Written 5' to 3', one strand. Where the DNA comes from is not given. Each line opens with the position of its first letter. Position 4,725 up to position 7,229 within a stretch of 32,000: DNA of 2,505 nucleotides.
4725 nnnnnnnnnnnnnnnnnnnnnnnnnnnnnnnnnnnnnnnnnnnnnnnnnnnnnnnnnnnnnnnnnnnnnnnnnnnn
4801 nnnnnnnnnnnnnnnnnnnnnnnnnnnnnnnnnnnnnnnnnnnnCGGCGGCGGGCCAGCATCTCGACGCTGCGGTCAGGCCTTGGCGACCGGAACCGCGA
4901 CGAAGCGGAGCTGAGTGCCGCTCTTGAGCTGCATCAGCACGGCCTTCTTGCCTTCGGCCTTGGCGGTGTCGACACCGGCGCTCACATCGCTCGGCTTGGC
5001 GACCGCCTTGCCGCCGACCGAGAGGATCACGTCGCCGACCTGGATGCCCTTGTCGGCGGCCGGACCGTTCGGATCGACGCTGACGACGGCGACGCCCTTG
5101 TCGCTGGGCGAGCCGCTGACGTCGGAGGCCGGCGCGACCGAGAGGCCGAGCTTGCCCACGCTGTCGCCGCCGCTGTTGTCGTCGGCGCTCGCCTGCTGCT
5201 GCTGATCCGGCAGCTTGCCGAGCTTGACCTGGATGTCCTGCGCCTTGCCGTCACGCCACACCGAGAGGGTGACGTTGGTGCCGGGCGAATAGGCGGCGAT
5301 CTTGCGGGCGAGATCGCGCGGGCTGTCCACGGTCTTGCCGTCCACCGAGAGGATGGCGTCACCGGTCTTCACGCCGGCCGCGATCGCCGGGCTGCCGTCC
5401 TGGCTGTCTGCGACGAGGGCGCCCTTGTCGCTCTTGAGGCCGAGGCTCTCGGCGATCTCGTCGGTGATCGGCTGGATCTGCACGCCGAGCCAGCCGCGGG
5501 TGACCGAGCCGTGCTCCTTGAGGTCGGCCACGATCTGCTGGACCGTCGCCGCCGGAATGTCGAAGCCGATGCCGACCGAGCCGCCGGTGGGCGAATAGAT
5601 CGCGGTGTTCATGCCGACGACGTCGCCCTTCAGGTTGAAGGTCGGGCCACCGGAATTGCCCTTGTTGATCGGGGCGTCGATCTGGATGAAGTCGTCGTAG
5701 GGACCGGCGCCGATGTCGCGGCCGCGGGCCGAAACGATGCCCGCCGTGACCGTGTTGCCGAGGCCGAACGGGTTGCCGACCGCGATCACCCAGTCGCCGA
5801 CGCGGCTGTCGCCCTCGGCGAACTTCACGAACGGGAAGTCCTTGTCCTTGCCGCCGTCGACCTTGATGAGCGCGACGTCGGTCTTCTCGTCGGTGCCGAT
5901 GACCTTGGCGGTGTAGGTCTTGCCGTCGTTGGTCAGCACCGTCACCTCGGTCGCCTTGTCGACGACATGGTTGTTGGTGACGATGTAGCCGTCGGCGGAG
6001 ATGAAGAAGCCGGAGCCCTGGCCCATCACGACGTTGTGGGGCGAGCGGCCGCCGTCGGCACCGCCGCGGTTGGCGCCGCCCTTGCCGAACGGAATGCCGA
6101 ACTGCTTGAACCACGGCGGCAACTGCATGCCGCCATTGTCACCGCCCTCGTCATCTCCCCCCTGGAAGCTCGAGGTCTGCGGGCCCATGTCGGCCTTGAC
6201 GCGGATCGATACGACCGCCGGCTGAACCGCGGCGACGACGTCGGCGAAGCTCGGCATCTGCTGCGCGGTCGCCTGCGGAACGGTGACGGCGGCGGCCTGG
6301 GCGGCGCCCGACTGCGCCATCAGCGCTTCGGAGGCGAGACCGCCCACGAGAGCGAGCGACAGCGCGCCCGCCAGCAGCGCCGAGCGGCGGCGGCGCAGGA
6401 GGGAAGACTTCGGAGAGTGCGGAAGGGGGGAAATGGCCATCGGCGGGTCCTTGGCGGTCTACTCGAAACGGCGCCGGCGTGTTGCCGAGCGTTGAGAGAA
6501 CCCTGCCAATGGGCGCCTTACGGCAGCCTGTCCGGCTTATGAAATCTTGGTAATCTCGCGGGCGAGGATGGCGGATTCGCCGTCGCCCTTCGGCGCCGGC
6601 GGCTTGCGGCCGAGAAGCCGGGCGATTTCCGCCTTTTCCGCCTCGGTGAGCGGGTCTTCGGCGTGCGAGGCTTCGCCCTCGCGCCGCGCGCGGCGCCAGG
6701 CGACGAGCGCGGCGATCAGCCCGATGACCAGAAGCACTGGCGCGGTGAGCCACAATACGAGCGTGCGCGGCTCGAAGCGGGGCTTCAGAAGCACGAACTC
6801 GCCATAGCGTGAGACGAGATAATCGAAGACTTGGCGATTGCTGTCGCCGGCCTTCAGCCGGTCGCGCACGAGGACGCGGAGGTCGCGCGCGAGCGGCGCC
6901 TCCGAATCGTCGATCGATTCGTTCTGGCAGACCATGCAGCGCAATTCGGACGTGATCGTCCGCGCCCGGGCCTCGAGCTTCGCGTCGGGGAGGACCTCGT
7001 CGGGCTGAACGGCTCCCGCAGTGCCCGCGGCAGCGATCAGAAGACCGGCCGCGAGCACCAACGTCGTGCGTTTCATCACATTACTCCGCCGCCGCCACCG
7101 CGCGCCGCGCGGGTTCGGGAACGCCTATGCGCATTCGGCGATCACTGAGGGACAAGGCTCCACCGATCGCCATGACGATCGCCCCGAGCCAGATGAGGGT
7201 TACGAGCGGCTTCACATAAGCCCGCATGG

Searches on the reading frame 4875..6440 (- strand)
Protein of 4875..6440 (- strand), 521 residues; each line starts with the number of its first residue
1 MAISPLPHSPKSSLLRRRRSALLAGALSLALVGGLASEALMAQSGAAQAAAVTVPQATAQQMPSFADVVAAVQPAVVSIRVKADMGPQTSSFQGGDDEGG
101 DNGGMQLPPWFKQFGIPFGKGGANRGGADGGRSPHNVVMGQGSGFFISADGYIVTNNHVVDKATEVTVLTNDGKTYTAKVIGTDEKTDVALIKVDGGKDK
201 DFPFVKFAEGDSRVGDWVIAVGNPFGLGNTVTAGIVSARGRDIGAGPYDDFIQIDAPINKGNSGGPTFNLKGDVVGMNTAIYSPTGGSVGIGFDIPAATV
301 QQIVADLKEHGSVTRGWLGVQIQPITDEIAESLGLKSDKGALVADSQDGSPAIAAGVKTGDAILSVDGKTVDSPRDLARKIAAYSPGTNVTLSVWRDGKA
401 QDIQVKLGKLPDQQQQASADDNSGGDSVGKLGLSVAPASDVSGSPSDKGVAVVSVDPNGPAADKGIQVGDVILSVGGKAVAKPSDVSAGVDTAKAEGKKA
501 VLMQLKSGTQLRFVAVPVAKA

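Call 103: search_protein_families(library=pfam, proteins=[window:4875-6440:-], max_evalue=0.0001)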
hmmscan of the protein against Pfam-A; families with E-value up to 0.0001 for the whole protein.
window:4875-6440:- (521 aa): 7 families
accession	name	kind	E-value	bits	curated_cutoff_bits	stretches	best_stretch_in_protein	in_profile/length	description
PF13365.12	Trypsin_2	-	2.2e-34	119.7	27.6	1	142-277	1-144/144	Trypsin-like peptidase domain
PF13180.12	PDZ_2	-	8e-30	103.4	27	2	317-407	2-80/80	PDZ domain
PF00595.29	PDZ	-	3.2e-21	75.9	23.2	2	427-487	8-64/81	PDZ domain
PF17820.7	PDZ_6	-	1.1e-19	70.3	27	2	452-488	2-38/54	PDZ domain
PF00089.32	Trypsin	-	1.5e-18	67.9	20.6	1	131-302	10-218/220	Trypsin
PF14685.13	PDZ_Tricorn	-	2.8e-08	34.1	25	0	345-405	26-88/88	Tricorn protease PDZ domain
PF19805.5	DUF6288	-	1.3e-05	25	26.3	0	346-408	8-77/402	Family of unknown function (DUF6288)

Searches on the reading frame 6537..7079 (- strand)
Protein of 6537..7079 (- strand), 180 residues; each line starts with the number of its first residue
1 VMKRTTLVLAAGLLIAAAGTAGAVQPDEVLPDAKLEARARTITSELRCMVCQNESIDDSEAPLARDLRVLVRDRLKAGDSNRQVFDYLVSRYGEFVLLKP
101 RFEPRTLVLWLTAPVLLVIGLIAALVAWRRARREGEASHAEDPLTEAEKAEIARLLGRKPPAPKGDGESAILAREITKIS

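Call 103: search_protein_families(library=pfam, proteins=[window:6537-7079:-], max_evalue=0.0001)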
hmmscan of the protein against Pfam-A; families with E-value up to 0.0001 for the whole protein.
window:6537-7079:- (180 aa): 1 family
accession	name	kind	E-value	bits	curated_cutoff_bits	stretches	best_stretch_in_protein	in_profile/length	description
PF03918.19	CcmH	-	1.1e-49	167.9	25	1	13-156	3-143/143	Cytochrome C biogenesis protein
